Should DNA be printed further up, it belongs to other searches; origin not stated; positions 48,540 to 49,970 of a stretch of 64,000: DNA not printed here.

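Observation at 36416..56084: Candidate new acetyl-CoA assimilation route: a citramalate/mesaconate arm linked to the methylcitrate cycle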

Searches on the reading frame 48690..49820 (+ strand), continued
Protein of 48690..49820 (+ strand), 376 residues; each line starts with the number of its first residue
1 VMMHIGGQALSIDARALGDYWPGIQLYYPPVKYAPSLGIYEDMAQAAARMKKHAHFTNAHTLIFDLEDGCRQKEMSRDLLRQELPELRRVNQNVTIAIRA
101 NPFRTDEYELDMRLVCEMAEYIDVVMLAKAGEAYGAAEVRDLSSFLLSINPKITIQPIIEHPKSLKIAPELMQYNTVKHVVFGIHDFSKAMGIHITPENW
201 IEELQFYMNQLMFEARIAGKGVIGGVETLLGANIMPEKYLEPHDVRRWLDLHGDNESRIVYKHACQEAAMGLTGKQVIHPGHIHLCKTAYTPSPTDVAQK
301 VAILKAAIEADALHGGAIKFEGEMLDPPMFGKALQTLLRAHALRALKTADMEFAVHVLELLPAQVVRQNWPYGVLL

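Call 67: find_encoding_contigs(protein=P0292, flank=10000, max_places=1)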
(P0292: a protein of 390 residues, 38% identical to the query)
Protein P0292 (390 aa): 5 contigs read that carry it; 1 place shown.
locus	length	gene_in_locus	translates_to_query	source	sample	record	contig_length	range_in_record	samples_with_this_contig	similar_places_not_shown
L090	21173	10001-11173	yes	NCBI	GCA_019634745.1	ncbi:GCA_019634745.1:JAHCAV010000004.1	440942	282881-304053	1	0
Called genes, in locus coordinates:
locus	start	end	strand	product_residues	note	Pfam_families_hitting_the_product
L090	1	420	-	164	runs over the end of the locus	PF11158:DUF2938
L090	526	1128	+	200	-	PF12840:HTH_20 (faint), PF00581:Rhodanese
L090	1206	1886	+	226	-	PF01738:DLH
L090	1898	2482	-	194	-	-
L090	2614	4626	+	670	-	PF01642:MM_CoA_mutase, PF02310:B12-binding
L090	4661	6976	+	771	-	PF07228:SpoIIE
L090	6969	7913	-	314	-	PF00152:tRNA-synt_2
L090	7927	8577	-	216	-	PF01323:DSBA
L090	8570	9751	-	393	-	PF00083:Sugar_tr (faint), PF07690:MFS_1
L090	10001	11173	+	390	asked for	PF15617:C-C_Bond_Lyase (faint), PF03328:HpcH_HpaI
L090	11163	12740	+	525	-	PF00501:AMP-binding, PF13193:AMP-binding_C (weak)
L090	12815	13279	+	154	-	PF22381:Staph_reg_Sar_Rot, PF12802:MarR_2, PF01047:MarR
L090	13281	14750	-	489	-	PF00180:Iso_dh, PF18324:Isocitrate_DH_C_bact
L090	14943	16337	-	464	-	PF02321:OEP (faint)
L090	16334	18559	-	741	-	PF25919:BSH_CusB (faint), PF25917:BSH_RND (faint)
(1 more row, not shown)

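Call 68: find_encoding_contigs(protein=P0281, flank=10000, max_places=1)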
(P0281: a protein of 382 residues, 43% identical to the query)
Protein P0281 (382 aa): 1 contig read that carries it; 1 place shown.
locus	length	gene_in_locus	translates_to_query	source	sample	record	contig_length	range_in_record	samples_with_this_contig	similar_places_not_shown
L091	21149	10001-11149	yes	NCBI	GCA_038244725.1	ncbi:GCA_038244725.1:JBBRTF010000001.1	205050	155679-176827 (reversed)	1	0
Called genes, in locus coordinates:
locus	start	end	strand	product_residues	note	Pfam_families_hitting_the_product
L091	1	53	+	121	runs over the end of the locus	PF12279:DUF3619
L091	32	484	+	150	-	-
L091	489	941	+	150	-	PF06271:RDD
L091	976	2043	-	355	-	PF03739:LptF_LptG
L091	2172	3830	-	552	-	PF00083:Sugar_tr, PF07690:MFS_1, PF00083:Sugar_tr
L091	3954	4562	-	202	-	PF00072:Response_reg, PF08281:Sigma70_r4_2, PF00196:GerE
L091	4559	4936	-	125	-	PF00072:Response_reg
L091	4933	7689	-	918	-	PF00512:HisKA, PF02518:HATPase_c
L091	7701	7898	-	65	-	-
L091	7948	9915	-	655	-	PF16177:ACAS_N, PF00501:AMP-binding, PF13193:AMP-binding_C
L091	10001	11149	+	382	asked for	PF03328:HpcH_HpaI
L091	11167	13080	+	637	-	PF12895:ANAPC3 (weak), PF13432:TPR_16 (weak), PF00515:TPR_1 (weak), PF13489:Methyltransf_23, PF13649:Methyltransf_25, PF13847:Methyltransf_31, PF08241:Methyltransf_11, PF08242:Methyltransf_12, +8 more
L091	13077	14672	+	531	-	PF00501:AMP-binding, PF13193:AMP-binding_C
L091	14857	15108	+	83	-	PF03350:UPF0114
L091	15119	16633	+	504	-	PF05681:Fumerase, PF05683:Fumerase_C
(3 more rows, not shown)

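Call 69: find_encoding_contigs(protein=P0282, flank=10000, max_places=1)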
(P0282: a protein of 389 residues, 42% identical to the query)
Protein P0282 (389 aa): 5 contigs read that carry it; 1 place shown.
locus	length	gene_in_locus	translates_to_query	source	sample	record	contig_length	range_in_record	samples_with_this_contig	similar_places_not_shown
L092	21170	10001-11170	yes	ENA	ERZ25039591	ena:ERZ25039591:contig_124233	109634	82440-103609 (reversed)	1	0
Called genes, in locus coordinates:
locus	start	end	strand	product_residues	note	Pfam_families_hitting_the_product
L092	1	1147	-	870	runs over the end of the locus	PF00512:HisKA, PF02518:HATPase_c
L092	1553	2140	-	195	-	PF00474:SSF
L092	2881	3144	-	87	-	PF00474:SSF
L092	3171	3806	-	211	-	PF04341:DUF485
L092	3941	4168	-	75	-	PF10335:DUF294_C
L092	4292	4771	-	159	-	PF03445:DUF294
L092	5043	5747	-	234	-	PF00929:RNase_T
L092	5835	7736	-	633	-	PF00571:CBS, PF03445:DUF294, PF10335:DUF294_C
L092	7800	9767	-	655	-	PF16177:ACAS_N, PF00501:AMP-binding, PF13193:AMP-binding_C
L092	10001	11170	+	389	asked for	PF15617:C-C_Bond_Lyase (weak), PF03328:HpcH_HpaI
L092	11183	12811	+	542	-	PF00501:AMP-binding, PF13193:AMP-binding_C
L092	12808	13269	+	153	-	-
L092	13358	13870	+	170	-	PF03350:UPF0114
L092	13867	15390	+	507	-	PF05681:Fumerase, PF05683:Fumerase_C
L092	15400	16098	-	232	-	PF01841:Transglut_core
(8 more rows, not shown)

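Call 70: find_encoding_contigs(protein=P0302, flank=10000, max_places=1)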
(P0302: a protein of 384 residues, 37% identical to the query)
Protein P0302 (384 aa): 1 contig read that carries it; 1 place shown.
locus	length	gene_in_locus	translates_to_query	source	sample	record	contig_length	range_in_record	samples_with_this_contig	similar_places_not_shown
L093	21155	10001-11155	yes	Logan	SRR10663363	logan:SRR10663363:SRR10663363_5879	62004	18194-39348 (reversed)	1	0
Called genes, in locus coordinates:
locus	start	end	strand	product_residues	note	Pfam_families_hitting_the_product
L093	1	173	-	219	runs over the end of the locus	PF10067:DUF2306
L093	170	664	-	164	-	PF11158:DUF2938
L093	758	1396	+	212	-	PF00581:Rhodanese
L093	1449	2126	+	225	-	PF01738:DLH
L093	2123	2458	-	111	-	PF02452:PemK_toxin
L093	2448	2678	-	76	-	PF15937:PrlF_antitoxin (faint), PF04014:MazE_antitoxin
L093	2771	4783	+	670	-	PF01642:MM_CoA_mutase, PF02310:B12-binding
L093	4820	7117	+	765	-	PF07228:SpoIIE, PF13432:TPR_16 (faint)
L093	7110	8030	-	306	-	PF00152:tRNA-synt_2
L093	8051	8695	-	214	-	PF01323:DSBA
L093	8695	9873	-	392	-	PF07690:MFS_1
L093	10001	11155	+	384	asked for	PF15617:C-C_Bond_Lyase (faint), PF03328:HpcH_HpaI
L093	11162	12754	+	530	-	PF00501:AMP-binding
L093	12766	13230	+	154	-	PF22381:Staph_reg_Sar_Rot, PF12802:MarR_2, PF01047:MarR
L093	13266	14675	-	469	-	PF02321:OEP (faint)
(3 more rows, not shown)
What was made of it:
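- That is typical of uptake, then activation, then cleavage (calls 67, 70).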

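Call 71: find_encoding_contigs(protein=P0287, flank=10000, max_places=1)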
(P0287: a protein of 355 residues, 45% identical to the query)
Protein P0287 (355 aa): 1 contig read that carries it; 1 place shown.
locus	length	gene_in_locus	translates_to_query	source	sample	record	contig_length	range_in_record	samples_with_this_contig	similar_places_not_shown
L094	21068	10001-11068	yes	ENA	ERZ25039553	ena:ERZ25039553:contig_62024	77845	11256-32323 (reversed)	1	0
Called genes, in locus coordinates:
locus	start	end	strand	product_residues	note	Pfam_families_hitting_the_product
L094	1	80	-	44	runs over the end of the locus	-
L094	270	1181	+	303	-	PF07596:SBP_bac_10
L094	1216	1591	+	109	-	PF09348:DUF1990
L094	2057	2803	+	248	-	PF00291:PALP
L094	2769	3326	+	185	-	PF00291:PALP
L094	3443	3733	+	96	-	PF02597:ThiS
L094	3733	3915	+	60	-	-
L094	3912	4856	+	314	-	PF00899:ThiF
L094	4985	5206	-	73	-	-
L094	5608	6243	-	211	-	-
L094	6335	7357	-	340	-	PF01522:Polysacc_deac_1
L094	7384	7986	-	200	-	PF00106:adh_short, PF13561:adh_short_C2, PF08659:KR, PF23441:SDR (weak)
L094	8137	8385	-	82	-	PF00550:PP-binding (weak)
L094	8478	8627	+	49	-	-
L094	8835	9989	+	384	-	-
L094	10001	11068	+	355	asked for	PF03328:HpcH_HpaI, PF15617:C-C_Bond_Lyase (weak)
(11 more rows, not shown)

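Call 80: find_homologous_proteins(query=P0282, max_evalue=1e-60)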
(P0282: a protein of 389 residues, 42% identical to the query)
Query P0282 (389 aa): 1171 proteins with E <= 1e-60 among 8000 candidates; the best 120 are listed.
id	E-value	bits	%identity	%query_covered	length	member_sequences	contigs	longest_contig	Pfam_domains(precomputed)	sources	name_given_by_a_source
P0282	3.9e-262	887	100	100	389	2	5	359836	PF03328.21,PF15617.13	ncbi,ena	-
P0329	8.4e-261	883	99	100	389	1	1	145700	PF03328.21,PF15617.13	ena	-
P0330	2.1e-241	819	92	100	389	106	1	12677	PF03328.21,PF15617.13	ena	-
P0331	3.7e-237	805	91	100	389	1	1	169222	PF03328.21,PF15617.13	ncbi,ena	-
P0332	1.1e-236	803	91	100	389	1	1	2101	PF03328.21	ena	-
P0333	4.5e-236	801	90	100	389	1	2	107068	PF03328.21,PF15617.13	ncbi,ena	-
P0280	1.2e-230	784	87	100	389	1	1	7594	PF03328.21,PF15617.13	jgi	jgi:citrate lyase beta subunit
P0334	2.7e-230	782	88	100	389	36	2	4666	PF03328.21,PF15617.13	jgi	jgi:citrate lyase beta subunit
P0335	2.5e-229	779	87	100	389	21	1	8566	PF03328.21,PF15617.13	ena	-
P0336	2.8e-229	779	88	100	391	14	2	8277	PF03328.21,PF15617.13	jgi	jgi:citrate lyase beta subunit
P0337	2.4e-228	776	87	100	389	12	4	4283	PF03328.21,PF15617.13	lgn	-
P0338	5.1e-228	775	87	100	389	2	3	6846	PF03328.21,PF15617.13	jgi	jgi:citrate lyase beta subunit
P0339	7.8e-228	774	88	100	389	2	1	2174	PF03328.21,PF15617.13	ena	-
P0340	2.5e-227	773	88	100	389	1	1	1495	PF03328.21,PF15617.13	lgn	-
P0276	3.3e-227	772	87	100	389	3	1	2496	PF03328.21,PF15617.13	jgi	jgi:citrate lyase beta subunit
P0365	3.8e-209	713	80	99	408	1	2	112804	PF03328.21,PF15617.13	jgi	jgi:citrate lyase beta subunit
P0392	2.8e-203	693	78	98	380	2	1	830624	PF03328.21,PF15617.13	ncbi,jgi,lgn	jgi:citrate lyase beta subunit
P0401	7.8e-203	692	82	93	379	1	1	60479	PF03328.21,PF15617.13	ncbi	-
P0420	1.8e-201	687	79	93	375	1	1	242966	PF03328.21,PF15617.13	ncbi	-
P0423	2.5e-201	687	79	97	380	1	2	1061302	PF03328.21,PF15617.13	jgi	jgi:citrate lyase subunit beta/citryl-CoA lyase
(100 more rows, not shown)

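Call 81: find_encoding_contigs(protein=P0392, flank=10000, max_places=1)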
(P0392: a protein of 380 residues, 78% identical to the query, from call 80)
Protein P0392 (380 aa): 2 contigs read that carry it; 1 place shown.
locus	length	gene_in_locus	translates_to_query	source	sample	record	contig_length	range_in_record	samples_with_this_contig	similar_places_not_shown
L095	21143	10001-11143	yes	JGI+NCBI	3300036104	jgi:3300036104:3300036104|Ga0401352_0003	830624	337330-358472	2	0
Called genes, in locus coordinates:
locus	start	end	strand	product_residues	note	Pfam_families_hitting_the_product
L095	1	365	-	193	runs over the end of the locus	PF13174:TPR_6 (faint), PF13428:TPR_14 (faint), PF23914:TPR_CcmH_CycH (faint), PF07719:TPR_2 (faint), PF13424:TPR_12 (weak), PF13432:TPR_16 (weak), PF13414:TPR_11 (weak), PF14559:TPR_19 (weak), +9 more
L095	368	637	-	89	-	-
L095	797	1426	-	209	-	PF00072:Response_reg, PF00196:GerE, PF08281:Sigma70_r4_2 (weak)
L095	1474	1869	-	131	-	PF00072:Response_reg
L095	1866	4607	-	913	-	PF00512:HisKA, PF02518:HATPase_c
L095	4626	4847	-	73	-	-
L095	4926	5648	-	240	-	PF00929:RNase_T, PF13482:RNase_H_2 (faint)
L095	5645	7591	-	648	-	PF00027:cNMP_binding (weak), PF00571:CBS, PF03445:DUF294, PF10335:DUF294_C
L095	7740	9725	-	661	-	PF16177:ACAS_N, PF00501:AMP-binding, PF13193:AMP-binding_C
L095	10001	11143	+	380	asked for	PF03328:HpcH_HpaI, PF15617:C-C_Bond_Lyase (faint)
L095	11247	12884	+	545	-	PF00501:AMP-binding, PF13193:AMP-binding_C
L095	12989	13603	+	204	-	PF03350:UPF0114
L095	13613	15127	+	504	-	PF05681:Fumerase, PF05683:Fumerase_C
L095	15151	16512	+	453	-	PF07714:PK_Tyr_Ser-Thr, PF00069:Pkinase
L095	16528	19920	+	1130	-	PF17757:UvrB_inter, PF21132:MFD_D3, PF02559:CarD_TRCF_RID, PF00270:DEAD, PF04851:ResIII, PF00271:Helicase_C, PF03461:TRCF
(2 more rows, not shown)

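Call 82: find_encoding_contigs(protein=P0423, flank=10000, max_places=1)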
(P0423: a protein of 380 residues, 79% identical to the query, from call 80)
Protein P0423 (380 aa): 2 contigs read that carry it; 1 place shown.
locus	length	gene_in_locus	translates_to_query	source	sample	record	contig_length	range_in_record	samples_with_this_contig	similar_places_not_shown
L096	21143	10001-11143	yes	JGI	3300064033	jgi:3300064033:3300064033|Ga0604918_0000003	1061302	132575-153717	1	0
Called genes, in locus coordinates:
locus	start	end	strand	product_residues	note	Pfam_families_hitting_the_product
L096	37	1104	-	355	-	PF03739:LptF_LptG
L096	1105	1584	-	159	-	-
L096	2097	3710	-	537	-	PF00083:Sugar_tr, PF07690:MFS_1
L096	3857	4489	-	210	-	PF00072:Response_reg, PF00196:GerE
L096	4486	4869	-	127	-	PF00072:Response_reg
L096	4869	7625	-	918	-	PF00512:HisKA, PF02518:HATPase_c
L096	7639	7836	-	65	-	-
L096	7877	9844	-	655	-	PF16177:ACAS_N, PF00501:AMP-binding, PF13193:AMP-binding_C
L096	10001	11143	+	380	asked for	PF15617:C-C_Bond_Lyase (faint), PF03328:HpcH_HpaI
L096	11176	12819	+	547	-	PF00501:AMP-binding, PF13193:AMP-binding_C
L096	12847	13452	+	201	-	PF03350:UPF0114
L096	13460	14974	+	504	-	PF05681:Fumerase, PF05683:Fumerase_C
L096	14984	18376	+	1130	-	PF17757:UvrB_inter, PF21132:MFD_D3, PF02559:CarD_TRCF_RID, PF00270:DEAD, PF04851:ResIII, PF00271:Helicase_C, PF03461:TRCF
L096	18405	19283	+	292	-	PF13284:DUF4072, PF00702:Hydrolase, PF12710:HAD, PF08282:Hydrolase_3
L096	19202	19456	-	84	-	PF11943:DUF3460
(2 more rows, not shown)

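Call 83: find_encoding_contigs(protein=P0420, flank=10000, max_places=1)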
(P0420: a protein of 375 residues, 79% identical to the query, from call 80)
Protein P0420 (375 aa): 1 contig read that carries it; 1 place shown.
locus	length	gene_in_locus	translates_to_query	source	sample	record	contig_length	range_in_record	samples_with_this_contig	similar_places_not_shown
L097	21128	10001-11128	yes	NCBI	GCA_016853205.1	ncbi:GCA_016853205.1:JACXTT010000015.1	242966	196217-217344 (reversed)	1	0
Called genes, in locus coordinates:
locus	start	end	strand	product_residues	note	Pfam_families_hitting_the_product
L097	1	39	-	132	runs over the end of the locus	PF00072:Response_reg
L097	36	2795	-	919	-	PF00512:HisKA, PF02518:HATPase_c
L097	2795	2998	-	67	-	-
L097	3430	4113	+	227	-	PF05076:SUFU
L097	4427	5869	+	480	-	PF04185:Phosphoesterase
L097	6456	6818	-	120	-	-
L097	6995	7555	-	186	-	-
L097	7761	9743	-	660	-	PF16177:ACAS_N, PF00501:AMP-binding, PF13193:AMP-binding_C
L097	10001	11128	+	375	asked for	PF15617:C-C_Bond_Lyase (weak), PF03328:HpcH_HpaI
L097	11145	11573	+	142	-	PF07883:Cupin_2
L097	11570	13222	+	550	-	PF00501:AMP-binding, PF13193:AMP-binding_C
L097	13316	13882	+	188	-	PF03350:UPF0114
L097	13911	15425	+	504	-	PF05681:Fumerase, PF05683:Fumerase_C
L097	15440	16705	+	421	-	PF00069:Pkinase, PF07714:PK_Tyr_Ser-Thr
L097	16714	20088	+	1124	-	PF17757:UvrB_inter, PF21132:MFD_D3, PF02559:CarD_TRCF_RID, PF00270:DEAD, PF04851:ResIII, PF00271:Helicase_C, PF03461:TRCF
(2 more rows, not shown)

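Call 95: find_encoding_contigs(protein=P0365, flank=10000, max_places=1)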
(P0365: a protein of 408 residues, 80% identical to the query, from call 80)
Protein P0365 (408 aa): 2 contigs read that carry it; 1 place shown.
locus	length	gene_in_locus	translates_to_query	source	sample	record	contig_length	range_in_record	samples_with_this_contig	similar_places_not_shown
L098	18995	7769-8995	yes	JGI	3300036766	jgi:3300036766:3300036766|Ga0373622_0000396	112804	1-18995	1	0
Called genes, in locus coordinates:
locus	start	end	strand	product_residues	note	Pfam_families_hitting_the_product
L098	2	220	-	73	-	?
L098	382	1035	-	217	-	-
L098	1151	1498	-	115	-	-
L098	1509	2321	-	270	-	PF00717:Peptidase_S24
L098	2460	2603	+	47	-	-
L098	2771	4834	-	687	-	PF00474:SSF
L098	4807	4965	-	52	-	-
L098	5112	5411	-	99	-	-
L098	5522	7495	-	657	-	PF16177:ACAS_N, PF00501:AMP-binding, PF13193:AMP-binding_C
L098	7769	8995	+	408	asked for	PF03328:HpcH_HpaI, PF15617:C-C_Bond_Lyase (weak)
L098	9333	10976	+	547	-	PF00501:AMP-binding, PF13193:AMP-binding_C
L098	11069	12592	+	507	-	PF05681:Fumerase, PF05683:Fumerase_C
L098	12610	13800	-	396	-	PF00155:Aminotran_1_2, PF01053:Cys_Met_Meta_PP (weak)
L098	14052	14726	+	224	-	PF02798:GST_N, PF13417:GST_N_3, PF13409:GST_N_2, PF00043:GST_C (weak)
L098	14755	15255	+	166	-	PF00903:Glyoxalase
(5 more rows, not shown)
